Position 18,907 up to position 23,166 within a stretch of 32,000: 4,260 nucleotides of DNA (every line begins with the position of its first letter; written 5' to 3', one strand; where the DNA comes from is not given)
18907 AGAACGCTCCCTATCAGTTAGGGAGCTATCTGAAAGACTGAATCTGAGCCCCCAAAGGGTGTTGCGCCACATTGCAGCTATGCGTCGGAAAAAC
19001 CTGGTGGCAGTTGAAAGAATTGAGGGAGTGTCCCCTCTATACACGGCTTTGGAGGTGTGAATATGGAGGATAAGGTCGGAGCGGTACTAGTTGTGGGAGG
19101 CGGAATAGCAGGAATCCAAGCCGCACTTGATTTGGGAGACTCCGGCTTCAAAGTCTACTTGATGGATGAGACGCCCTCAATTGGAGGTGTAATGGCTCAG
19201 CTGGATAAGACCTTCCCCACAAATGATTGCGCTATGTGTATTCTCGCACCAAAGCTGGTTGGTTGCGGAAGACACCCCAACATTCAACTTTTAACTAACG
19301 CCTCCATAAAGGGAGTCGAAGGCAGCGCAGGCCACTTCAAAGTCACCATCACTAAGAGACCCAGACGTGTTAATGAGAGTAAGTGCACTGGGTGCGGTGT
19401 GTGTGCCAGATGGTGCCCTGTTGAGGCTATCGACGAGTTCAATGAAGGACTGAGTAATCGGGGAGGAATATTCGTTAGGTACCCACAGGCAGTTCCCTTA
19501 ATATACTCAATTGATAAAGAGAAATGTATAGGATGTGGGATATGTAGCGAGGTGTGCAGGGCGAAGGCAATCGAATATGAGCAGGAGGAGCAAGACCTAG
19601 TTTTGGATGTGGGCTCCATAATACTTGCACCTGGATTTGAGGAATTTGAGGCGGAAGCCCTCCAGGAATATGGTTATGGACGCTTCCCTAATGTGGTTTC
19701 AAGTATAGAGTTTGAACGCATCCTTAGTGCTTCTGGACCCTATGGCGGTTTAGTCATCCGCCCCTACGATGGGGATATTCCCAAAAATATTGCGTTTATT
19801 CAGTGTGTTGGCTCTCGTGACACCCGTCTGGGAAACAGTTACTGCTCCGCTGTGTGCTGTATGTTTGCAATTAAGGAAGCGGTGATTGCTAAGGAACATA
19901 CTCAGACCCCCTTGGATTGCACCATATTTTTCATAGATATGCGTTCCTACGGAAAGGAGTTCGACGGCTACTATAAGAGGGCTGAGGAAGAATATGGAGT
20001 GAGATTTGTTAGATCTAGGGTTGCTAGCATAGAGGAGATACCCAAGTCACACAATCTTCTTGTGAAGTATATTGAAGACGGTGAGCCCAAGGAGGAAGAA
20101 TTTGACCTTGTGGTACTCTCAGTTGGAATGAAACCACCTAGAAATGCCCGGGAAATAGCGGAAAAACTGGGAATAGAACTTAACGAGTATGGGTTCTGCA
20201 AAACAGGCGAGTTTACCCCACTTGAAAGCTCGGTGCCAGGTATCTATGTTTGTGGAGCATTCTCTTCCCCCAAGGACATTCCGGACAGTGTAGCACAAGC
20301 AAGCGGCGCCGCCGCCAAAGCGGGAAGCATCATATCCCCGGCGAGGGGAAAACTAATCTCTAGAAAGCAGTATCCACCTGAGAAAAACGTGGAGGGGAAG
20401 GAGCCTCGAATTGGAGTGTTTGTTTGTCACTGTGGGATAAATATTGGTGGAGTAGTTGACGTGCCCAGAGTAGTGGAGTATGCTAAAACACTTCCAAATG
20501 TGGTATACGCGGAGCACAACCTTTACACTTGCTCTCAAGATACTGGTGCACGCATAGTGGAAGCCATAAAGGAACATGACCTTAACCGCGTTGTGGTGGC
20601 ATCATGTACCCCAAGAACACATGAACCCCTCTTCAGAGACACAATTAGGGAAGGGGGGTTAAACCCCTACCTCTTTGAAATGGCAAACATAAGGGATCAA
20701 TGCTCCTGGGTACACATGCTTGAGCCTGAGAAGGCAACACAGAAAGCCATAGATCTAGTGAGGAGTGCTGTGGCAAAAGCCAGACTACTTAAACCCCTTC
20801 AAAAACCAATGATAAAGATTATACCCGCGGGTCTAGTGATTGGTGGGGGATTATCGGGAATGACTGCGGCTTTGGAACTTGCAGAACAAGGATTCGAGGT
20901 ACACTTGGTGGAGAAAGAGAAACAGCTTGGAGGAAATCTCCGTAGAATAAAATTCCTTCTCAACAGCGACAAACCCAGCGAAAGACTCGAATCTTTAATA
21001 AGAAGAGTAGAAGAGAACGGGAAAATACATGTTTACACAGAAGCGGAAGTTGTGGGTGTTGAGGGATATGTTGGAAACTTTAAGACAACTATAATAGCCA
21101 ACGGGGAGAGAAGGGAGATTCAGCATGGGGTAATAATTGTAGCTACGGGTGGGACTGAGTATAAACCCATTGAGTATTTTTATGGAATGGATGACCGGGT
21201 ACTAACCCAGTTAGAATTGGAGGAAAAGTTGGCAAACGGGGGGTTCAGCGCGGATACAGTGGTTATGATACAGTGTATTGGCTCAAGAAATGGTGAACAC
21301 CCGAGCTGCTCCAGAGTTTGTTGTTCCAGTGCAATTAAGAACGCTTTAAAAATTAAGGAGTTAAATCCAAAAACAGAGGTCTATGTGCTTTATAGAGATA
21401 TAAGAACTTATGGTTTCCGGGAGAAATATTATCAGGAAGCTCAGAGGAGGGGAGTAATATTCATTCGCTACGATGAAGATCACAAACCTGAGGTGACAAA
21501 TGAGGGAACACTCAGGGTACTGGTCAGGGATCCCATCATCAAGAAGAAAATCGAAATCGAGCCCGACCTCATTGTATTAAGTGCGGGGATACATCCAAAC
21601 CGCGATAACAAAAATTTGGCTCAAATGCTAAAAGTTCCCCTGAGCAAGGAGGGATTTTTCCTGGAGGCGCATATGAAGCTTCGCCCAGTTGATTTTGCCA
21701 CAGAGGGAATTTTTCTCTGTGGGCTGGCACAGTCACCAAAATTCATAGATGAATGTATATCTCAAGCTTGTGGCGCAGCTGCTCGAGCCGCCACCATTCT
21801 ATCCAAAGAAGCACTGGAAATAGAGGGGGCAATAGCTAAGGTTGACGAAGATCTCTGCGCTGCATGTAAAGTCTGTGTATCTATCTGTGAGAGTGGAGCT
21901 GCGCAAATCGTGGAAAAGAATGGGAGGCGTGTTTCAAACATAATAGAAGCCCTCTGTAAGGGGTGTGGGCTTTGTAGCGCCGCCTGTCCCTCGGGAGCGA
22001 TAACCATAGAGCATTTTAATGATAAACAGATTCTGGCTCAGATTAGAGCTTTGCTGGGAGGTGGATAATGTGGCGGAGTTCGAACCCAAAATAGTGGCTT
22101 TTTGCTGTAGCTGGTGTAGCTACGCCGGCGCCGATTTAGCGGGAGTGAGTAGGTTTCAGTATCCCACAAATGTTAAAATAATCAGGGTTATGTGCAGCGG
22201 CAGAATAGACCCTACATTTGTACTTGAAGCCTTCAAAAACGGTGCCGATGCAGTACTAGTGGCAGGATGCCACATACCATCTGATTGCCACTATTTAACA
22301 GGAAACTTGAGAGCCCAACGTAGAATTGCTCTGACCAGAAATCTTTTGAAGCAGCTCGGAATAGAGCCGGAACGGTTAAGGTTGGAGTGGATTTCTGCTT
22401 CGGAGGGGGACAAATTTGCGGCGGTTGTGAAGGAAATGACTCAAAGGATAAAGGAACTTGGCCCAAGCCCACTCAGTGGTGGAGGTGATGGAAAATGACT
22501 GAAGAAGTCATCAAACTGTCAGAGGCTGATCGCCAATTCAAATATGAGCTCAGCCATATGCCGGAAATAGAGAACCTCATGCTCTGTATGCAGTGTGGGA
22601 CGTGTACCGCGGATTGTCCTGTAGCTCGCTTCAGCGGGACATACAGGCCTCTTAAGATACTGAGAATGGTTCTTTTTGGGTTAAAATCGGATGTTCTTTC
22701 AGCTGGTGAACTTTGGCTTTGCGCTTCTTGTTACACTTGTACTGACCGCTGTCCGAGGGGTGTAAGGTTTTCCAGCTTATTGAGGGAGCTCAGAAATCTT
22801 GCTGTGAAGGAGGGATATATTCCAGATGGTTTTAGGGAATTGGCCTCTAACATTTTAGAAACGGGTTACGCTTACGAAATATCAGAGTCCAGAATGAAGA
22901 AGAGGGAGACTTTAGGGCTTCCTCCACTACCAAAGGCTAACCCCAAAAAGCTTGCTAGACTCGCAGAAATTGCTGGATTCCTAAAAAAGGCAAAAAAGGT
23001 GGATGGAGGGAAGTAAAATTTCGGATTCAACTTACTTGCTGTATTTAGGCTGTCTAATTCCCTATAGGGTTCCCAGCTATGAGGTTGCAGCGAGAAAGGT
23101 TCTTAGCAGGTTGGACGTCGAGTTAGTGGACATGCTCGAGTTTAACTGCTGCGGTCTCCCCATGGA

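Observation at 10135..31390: Hdr super-cluster: 4 HdrC, 4 HdrB, 6 HdrA-type genes and 3+1 MvhD in 21 kb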

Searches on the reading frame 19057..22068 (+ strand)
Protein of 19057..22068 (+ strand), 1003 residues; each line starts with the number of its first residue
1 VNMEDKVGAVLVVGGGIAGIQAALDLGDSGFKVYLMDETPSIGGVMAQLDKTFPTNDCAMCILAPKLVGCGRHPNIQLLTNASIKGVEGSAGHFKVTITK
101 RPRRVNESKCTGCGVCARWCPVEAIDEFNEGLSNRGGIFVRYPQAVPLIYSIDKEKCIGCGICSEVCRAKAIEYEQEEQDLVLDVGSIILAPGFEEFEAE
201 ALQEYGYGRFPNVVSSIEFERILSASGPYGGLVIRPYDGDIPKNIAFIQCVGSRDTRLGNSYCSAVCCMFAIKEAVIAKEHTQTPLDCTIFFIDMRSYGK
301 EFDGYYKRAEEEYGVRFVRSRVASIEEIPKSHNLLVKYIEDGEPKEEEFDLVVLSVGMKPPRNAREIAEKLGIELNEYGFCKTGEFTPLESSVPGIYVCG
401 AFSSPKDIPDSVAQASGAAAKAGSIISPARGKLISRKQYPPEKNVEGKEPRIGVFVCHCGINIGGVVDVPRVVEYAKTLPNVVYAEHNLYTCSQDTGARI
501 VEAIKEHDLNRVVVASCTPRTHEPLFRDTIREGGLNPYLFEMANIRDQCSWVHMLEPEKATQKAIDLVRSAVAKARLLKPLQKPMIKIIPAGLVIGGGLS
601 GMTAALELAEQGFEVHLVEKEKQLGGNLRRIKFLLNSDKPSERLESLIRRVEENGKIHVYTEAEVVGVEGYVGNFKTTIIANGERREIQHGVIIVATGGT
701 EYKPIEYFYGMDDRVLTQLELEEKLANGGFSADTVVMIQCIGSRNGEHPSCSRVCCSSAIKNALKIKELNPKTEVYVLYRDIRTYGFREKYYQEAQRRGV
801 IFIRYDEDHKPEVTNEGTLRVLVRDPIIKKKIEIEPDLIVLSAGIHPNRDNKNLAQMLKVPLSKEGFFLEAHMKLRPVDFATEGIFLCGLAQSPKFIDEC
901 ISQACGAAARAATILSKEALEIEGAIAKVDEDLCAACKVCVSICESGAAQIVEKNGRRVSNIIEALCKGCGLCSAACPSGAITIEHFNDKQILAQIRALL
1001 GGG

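Call 3: search_protein_families(library=pfam, proteins=[window:19057-22068:+], max_evalue=0.001)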
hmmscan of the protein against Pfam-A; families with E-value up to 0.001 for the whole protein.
window:19057-22068:+ (1003 aa): 25 families
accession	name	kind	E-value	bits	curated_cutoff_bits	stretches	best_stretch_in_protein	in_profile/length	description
PF07992.20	Pyr_redox_2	-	3.1e-34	119.2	26.1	3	593-711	4-119/291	Pyridine nucleotide-disulphide oxidoreductase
PF00037.32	Fer4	-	6.7e-23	80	21.1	3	151-173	2-24/24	4Fe-4S binding domain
PF13450.12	NAD_binding_8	-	3e-17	63.1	21.9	2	594-633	1-40/68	NAD(P)-binding Rossmann-like domain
PF12831.13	FAD_oxidored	-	9.1e-17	61.9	27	2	593-628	3-38/416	FAD dependent oxidoreductase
PF14697.11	Fer4_21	-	3.2e-16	59.6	35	2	927-983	1-58/59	4Fe-4S dicluster domain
PF01266.30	DAO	-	2.7e-14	53.9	27.9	1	593-626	3-37/353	FAD dependent oxidoreductase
PF00890.30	FAD_binding_2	-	2.5e-13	50.5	20.4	2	593-628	3-38/414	FAD binding domain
PF13738.12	Pyr_redox_3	-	7.4e-13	48.8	30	1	593-700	168-268/305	Pyridine nucleotide-disulphide oxidoreductase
PF12838.12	Fer4_7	-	6.2e-12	46.2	27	2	109-171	1-52/52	4Fe-4S dicluster domain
PF13187.11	Fer4_9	-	7.9e-11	42.3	27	2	109-172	1-52/52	4Fe-4S dicluster domain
PF03486.20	HI0933_like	-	8.1e-11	42.3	50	1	593-627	4-38/244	HI0933-like protein Rossmann domain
PF12797.12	Fer4_2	-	1.6e-10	40.6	24.5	1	151-168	4-21/22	4Fe-4S binding domain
PF12837.12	Fer4_6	-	3.8e-09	36.5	25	3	961-982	3-24/24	4Fe-4S binding domain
PF13237.11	Fer4_10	-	1.3e-08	35.1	25.5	0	151-178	3-32/53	4Fe-4S dicluster domain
PF25160.1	LdpA_Fe-S-bd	-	1.4e-08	34.9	27.6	1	103-128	21-46/49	LdpA Fe-S cluster-binding domain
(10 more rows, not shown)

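Call 5: search_protein_families(library=ncbifam, proteins=[window:19057-22068:+], max_evalue=0.00001)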
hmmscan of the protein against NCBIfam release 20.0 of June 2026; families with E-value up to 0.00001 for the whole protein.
window:19057-22068:+ (1003 aa): 116 families (the best 25 are shown)
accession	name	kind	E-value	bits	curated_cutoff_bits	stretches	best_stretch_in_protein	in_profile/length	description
NF040770.1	hetero_SS_HdrA2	exception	0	1037.3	1100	3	9-427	141-561/777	CoB-CoM heterodisulfide reductase HdrA2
NF041778.1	hetero_SS_HdrA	equivalog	3.8e-240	798.8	1400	3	9-430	144-574/771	ferredoxin:CoB-CoM heterodisulfide reductase subunit HdrA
NF041891.1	hdrA_Methbact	equivalog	5.8e-226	752.2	1300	3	9-426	135-556/762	ferredoxin:CoB-CoM heterodisulfide reductase subunit HdrA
NF009410.0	PRK12771.1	subfamily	2.4e-24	85.8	516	1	593-683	142-232/566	NAD(P)-binding protein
NF042909.1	FMH_DH_FwdF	exception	2.5e-18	66.3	375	2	100-180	7-80/336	tungsten-dependent formylmethanofuran dehydrogenase subunit FwdF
TIGR03467.1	HpnE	equivalog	1.6e-16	60.6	283.05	2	594-629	3-38/430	hydroxysqualene dehydroxylase HpnE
NF005560.0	PRK07233.1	equivalog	4.4e-16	58.7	252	2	594-633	5-44/435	hypothetical protein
NF007202.0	PRK09623.1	equivalog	1.9e-14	53.9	166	1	900-986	19-102/105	3-methyl-2-oxobutanoate dehydrogenase subunit delta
TIGR02179.1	PorD_KorD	subfamily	2.5e-14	53.1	60.05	2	105-178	22-78/78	2-oxoacid:acceptor oxidoreductase, delta subunit, pyruvate/2-ketoisovalerate family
TIGR01944.1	rnfB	subfamily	1.8e-13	50.5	68.7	1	919-990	100-168/190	RnfABCDGE type electron transport complex subunit B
TIGR03997.1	mycofact_OYE_2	equivalog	3.2e-13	48.9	793.15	1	593-745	383-515/645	mycofactocin system FadH/OYE family oxidoreductase 2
NF040684.1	PorD_Arch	equivalog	3.7e-13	49.4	120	1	929-985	29-82/85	pyruvate synthase subunit PorD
NF045637.1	carotdesatCrtDProt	equivalog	4e-13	48.7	580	1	593-632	2-41/485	1-hydroxycarotenoid 3,4-desaturase CrtD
NF038196.1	ferrodoxin_EFR1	subfamily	4.4e-13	49.8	75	0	97-126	174-202/242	EFR1 family ferrodoxin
TIGR01372.1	soxA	subfamily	5.9e-13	47.5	1164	1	9-82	170-242/996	sarcosine oxidase subunit alpha family protein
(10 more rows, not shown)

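Call 16: find_related_loci(query=window:19057-22068:+, collection=genome_contigs, flank=10000)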
Query window:19057-22068:+ (1003 aa) in genome_contigs; peptide patterns used: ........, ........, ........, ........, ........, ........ (x = any residue, [..] = any of these).
597 stretches matched a pattern (row limit reached: there are more); 592 encode a relative of the query (tblastn E <= 1e-3); the best 80 are kept; 79 distinct loci.
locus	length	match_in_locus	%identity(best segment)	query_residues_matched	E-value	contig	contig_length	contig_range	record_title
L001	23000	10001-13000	95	1-1000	0e+0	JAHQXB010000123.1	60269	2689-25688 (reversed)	MAG: Candidatus Jordarchaeia archaeon isolate RPF2 contig_124_100_length_60269_read_count_170507, whole genome shotgun s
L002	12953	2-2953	70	11-1000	0e+0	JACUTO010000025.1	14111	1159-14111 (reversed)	MAG: Candidatus Bathyarchaeota archaeon isolate Kmv02 NODE_2149_length_14111_cov_24.162706, whole genome shotgun sequenc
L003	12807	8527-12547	69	3-1000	0e+0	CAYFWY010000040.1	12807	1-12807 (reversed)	MAG TPA_asm: uncultured Candidatus Bathyarchaeia archaeon isolate ERP108616_co2_35 genome assembly, contig: NODE_8520_le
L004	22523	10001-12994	69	3-1000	0e+0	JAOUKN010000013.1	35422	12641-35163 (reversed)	MAG: Candidatus Bathyarchaeota archaeon isolate 8_1_Jan_SF_Bin48 8_1_Jan_SF_Bin48_scaffold_450_c1, whole genome shotgun 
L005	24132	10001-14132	67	5-1000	0e+0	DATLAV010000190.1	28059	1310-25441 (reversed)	MAG TPA_asm: Patescibacteria group bacterium isolate SMAG_U14280 k141_4742187, whole genome shotgun sequence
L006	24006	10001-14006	67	21-1000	0e+0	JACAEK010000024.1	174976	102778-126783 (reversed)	MAG: Candidatus Bathyarchaeota archaeon isolate L.E.AR.33 k119_826175, whole genome shotgun sequence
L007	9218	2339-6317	67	2-996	0e+0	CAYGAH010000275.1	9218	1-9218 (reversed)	MAG TPA_asm: uncultured Candidatus Bathyarchaeia archaeon isolate ERP108616_co1_399 genome assembly, contig: k119_111337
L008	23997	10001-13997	66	20-1002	0e+0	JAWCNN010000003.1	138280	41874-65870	MAG: Candidatus Bathyarchaeia archaeon isolate JZ-2_201709_bins_178 JZ-2_201709_bins_178_scaffold_3, whole genome shotgu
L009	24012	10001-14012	66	20-1000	0e+0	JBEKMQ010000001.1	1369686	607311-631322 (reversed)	MAG: Candidatus Bathyarchaeia archaeon isolate SPRUCE 398 SPRUCE_398_1, whole genome shotgun sequence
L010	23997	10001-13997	67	20-1000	0e+0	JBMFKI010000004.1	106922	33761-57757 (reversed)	MAG: Candidatus Bathyarchaeia archaeon isolate KM4336-19 NODE_4_length_106922_cov_13.036165, whole genome shotgun sequen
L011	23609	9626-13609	67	20-1002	0e+0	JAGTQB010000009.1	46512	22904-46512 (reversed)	MAG: Candidatus Bathyarchaeota archaeon isolate JZ_bin_23 JZ_bin_23_NODE_9, whole genome shotgun sequence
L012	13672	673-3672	67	4-1000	0e+0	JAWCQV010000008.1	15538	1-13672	MAG: Candidatus Bathyarchaeia archaeon isolate JZ-2_201907_bins_210 JZ-2_201907_bins_210_scaffold_8, whole genome shotgu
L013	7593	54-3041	67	2-998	0e+0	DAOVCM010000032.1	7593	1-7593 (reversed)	MAG TPA_asm: Candidatus Bathyarchaeota archaeon isolate CSMAG_1031 CSMAG_1031_k141_1154059_length_7593_cov_9.4612, whole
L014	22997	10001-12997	67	5-1000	0e+0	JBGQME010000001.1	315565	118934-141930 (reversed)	MAG: Candidatus Bathyarchaeia archaeon isolate OBJ2_061818_150_25 k141_758685_length_315565_cov_26.0000, whole genome sh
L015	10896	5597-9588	67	20-1000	0e+0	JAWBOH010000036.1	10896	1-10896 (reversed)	MAG: Candidatus Bathyarchaeia archaeon isolate HHBFW-2_201803_bins_195 HHBFW-2_201803_bins_195_scaffold_36, whole genome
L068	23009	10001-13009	57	5-1000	0e+0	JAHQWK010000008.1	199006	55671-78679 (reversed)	MAG: Promethearchaeia archaeon isolate ABR05 NODE_17_length_199006_cov_9, whole genome shotgun sequence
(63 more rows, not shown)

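Call 32: search_solved_structures(query=window:19057-22068:+, max_evalue=1e-10)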
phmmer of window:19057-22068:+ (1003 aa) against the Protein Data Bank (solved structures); distinct sequences matched with E-value up to 1e-10: 10.
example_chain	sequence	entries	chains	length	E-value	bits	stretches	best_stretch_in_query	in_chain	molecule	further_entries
5odc_A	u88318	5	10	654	9e-216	722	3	10-374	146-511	Heterodisulfide reductase, subunit A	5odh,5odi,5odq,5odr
8rvv_A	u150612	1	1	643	2.2e-209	700.8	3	10-373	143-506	H(2):CoB-CoM heterodisulfide,ferredoxin reductase subunit A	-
8rvu_a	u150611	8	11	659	2.7e-208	697.2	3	10-373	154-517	H(2):CoB-CoM heterodisulfide,ferredoxin reductase subunit A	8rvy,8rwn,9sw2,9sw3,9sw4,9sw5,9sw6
9sfi_A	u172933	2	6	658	2.1e-195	654.6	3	9-339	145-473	CoB--CoM heterodisulfide reductase iron-sulfur subunit A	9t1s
7bkb_A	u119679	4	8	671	8.5e-180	602.9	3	10-335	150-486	CoB--CoM heterodisulfide reductase iron-sulfur subunit A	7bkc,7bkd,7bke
6tjr_A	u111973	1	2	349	4.7e-43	150.3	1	183-424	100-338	Fumarate reductase/succinate dehydrogenase flavoprotein domain protein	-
5t5i_F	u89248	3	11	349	1.1e-19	72.9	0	102-172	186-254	Tungsten formylmethanofuran dehydrogenase subunit fwdF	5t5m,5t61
9sw6_H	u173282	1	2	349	8.5e-18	66.7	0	104-171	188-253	Tungsten formylmethanofuran dehydrogenase, subunit F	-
9sfi_T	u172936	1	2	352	1.6e-12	49.2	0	928-986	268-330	4Fe-4S ferredoxin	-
7bkb_K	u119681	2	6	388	8.9e-11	43.4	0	104-170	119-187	Formylmethanofuran dehydrogenase, subunit F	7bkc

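Call 50: search_protein_families(library=pfam, proteins=[L068:5112-6206:+, L068:13463-14485:+, L068:14502-15563:+, L068:15556-16395:+, L068:16447-17556:+, L009:4175-6973:+, L009:15864-16865:+, L009:16862-18316:+, L009:18362-18859:+, L009:19019-19582:+], max_evalue=0.00001)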
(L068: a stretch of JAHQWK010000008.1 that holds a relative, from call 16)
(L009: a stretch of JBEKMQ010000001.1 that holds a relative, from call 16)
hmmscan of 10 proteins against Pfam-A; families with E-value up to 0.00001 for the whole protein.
L068:5112-6206:+ (364 aa): 2 families
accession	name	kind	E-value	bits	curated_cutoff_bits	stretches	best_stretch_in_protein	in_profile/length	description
PF04432.18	FrhB_FdhB_C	-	1.5e-38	132.4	23.3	1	193-334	3-143/150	Coenzyme F420 hydrogenase/dehydrogenase, beta subunit C terminus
PF04422.18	FrhB_FdhB_N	-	7.1e-21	74.6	22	1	94-166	1-74/78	Coenzyme F420 hydrogenase/dehydrogenase, beta subunit N-term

L068:13463-14485:+ (340 aa): 1 family
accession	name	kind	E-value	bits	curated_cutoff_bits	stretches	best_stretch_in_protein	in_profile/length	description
PF13183.11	Fer4_8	-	3.2e-06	28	27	0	224-293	2-68/68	4Fe-4S dicluster domain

L068:14502-15563:+ (353 aa): 6 families
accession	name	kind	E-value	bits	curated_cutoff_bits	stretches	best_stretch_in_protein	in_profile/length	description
PF17179.9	Fer4_22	-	1.7e-29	103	27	1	236-330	1-94/95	4Fe-4S dicluster domain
PF12797.12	Fer4_2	-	4.8e-08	32.9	24.5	0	313-329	6-22/22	4Fe-4S binding domain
PF00037.32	Fer4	-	9.1e-08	32.1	21.1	0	317-330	8-21/24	4Fe-4S binding domain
PF13237.11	Fer4_10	-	1.2e-07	32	25.5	0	312-338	4-30/53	4Fe-4S dicluster domain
PF25160.1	LdpA_Fe-S-bd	-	1.5e-06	28.3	27.6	0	317-330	28-41/49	LdpA Fe-S cluster-binding domain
PF13534.11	Fer4_17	-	6.7e-06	27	22.2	0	224-248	33-57/61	4Fe-4S dicluster domain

L068:15556-16395:+ (279 aa): 2 families
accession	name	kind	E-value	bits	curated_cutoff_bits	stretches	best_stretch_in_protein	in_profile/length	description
PF00175.26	NAD_binding_1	-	6.3e-14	53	22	1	118-221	2-107/109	Oxidoreductase NAD-binding domain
PF10418.14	DHODB_Fe-S_bind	-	5.7e-11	42.4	23.9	1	240-272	1-40/41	Iron-sulfur cluster binding domain of dihydroorotate dehydrogenase B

L068:16447-17556:+ (369 aa): 5 families
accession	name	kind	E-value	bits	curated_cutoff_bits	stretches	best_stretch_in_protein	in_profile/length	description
PF04432.18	FrhB_FdhB_C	-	6e-35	120.8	23.3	1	191-333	3-143/150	Coenzyme F420 hydrogenase/dehydrogenase, beta subunit C terminus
PF04422.18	FrhB_FdhB_N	-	3.4e-17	62.8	22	1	95-164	3-72/78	Coenzyme F420 hydrogenase/dehydrogenase, beta subunit N-term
PF12837.12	Fer4_6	-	4.8e-07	29.9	25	0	52-68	4-20/24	4Fe-4S binding domain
PF14697.11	Fer4_21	-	2.9e-06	27.8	35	1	22-69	7-53/59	4Fe-4S dicluster domain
PF13237.11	Fer4_10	-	7.5e-06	26.2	25.5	0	51-75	3-22/53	4Fe-4S dicluster domain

L009:4175-6973:+ (932 aa): 8 families
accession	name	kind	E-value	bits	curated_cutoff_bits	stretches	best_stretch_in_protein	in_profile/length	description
PF13549.11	ATP-grasp_5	-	2.4e-88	295.6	27.6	1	486-705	3-221/221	ATP-grasp domain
PF13607.11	Succ_CoA_lig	-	2.2e-57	193.1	27.4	1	155-292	1-138/138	Succinyl-CoA ligase like flavodoxin domain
PF13380.12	CoA_binding_2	-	4.5e-26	92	22.8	1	13-138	1-114/116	CoA binding domain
PF19045.5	Ligase_CoA_2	-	1.7e-17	64.4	23.7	1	304-453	2-154/162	Ligase-CoA domain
PF02629.25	CoA_binding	-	6.9e-15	56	22.3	1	11-103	2-97/97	CoA binding domain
PF00583.31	Acetyltransf_1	-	9e-14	52.2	20.7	1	779-878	16-116/116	Acetyltransferase (GNAT) family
PF13302.13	Acetyltransf_3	-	4.8e-11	44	25.4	1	741-879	2-138/138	Acetyltransferase (GNAT) domain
PF13508.13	Acetyltransf_7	-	1.3e-07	32.3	27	1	797-879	7-83/84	Acetyltransferase (GNAT) domain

L009:15864-16865:+ (333 aa): 1 family
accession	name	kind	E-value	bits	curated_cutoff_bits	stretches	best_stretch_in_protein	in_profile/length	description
PF01058.29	Oxidored_q6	-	2e-24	86.2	27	1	22-187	1-127/128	NADH ubiquinone oxidoreductase, 20 Kd subunit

L009:16862-18316:+ (484 aa): 1 family
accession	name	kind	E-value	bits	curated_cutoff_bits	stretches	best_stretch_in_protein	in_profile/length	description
PF00374.24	NiFeSe_Hases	-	1.8e-36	126.6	25.8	2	39-117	1-79/508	Nickel-dependent hydrogenase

L009:18362-18859:+ (165 aa): 1 family
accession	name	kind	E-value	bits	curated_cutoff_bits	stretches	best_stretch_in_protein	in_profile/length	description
PF01750.23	HycI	-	1e-13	51.7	23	1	40-162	1-129/130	Hydrogenase maturation protease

L009:19019-19582:+ (187 aa): 1 family
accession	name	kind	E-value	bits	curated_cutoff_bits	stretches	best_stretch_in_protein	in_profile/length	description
PF05228.19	CHASE4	-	8.5e-19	68.5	26.2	1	77-147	2-68/140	CHASE4 domain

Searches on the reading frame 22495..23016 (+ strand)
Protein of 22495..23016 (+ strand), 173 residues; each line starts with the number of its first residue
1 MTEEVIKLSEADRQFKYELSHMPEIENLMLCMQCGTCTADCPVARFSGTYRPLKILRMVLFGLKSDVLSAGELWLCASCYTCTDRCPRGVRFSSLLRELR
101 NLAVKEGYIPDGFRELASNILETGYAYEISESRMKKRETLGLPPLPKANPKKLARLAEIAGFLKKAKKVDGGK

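Call 4: search_protein_families(library=pfam, proteins=[window:22495-23016:+], max_evalue=0.001)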
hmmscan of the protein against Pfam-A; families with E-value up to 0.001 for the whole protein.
window:22495-23016:+ (173 aa): 8 families
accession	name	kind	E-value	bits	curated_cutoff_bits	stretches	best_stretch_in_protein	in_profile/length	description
PF13183.11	Fer4_8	-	6.3e-11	43.1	27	1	30-90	4-68/68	4Fe-4S dicluster domain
PF13187.11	Fer4_9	-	1.6e-09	38.1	27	1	31-89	2-50/52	4Fe-4S dicluster domain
PF13534.11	Fer4_17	-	1.3e-08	35.7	22.2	1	31-90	2-60/61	4Fe-4S dicluster domain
PF13237.11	Fer4_10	-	8.9e-06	26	25.5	0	27-87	5-53/53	4Fe-4S dicluster domain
PF13484.11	Fer4_16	-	1.8e-05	25.9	30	0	31-49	2-20/66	4Fe-4S double cluster binding domain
PF12838.12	Fer4_7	-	9.1e-05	23.3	27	1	31-90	2-52/52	4Fe-4S dicluster domain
PF12797.12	Fer4_2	-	0.00062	20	24.5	0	28-43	7-22/22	4Fe-4S binding domain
PF12800.12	Fer4_4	-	0.00088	19.9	24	0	30-43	3-16/17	4Fe-4S binding domain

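Call 6: search_protein_families(library=ncbifam, proteins=[window:22495-23016:+], max_evalue=0.00001)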
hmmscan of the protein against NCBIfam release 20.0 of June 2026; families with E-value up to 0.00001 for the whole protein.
window:22495-23016:+ (173 aa): 14 families
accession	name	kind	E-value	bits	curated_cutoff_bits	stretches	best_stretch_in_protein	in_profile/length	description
TIGR03290.1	CoB_CoM_SS_C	equivalog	1.7e-39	135.1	160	1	29-167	2-139/144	CoB--CoM heterodisulfide reductase subunit C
NF041779.1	hetero_SS_HdrC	equivalog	2.6e-18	66.2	350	1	28-108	30-108/198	ferredoxin:CoB-CoM heterodisulfide reductase subunit HdrC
NF041890.1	hdrC_Methbact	equivalog_domain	1.5e-17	63.8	270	1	23-110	23-108/192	ferredoxin:CoB-CoM heterodisulfide reductase subunit HdrC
NF038018.1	qmoC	equivalog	2.3e-17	63.5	300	1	14-111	4-99/360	quinone-interacting membrane-bound oxidoreductase complex subunit QmoC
NF008369.0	PRK11168.1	equivalog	1.5e-10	40.5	278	1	26-107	8-91/401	anaerobic glycerol-3-phosphate dehydrogenase subunit C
NF004898.0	PRK06259.1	equivalog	4.7e-10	38.7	385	1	13-128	118-241/488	fumarate reductase (CoM/CoB) subunit TfrB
TIGR00273.1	TIGR00273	equivalog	1.7e-08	33.8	444.8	1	26-110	290-379/432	LutB/LldF family L-lactate oxidation iron-sulfur protein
NF004616.0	PRK05950.1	subfamily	3.2e-08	33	228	1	18-106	136-236/238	succinate dehydrogenase iron-sulfur subunit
NF042952.1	MFR_FeS_SdhB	equivalog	5.4e-08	32.2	600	0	70-108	198-236/320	8-methylmenaquinol:fumarate reductase iron-sulfur subunit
NF009226.0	PRK12576.1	equivalog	3e-07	30.1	344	1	11-102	136-236/317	succinate dehydrogenase/fumarate reductase iron-sulfur subunit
TIGR00384.1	dhsB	subfamily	4.6e-07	29.5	88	1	10-95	121-217/222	succinate dehydrogenase and fumarate reductase iron-sulfur protein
NF045670.1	quin_L_LdhH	equivalog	9.6e-07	27.4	800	1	18-110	293-390/706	L-lactate dehydrogenase (quinone) large subunit LdhH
NF008434.0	PRK11274.1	equivalog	1.8e-06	27.1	333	1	28-102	22-101/409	glycolate oxidase subunit GlcF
TIGR03379.1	glycerol3P_GlpC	equivalog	4e-06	25.8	279.9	1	30-101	6-79/397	anaerobic glycerol-3-phosphate dehydrogenase subunit GlpC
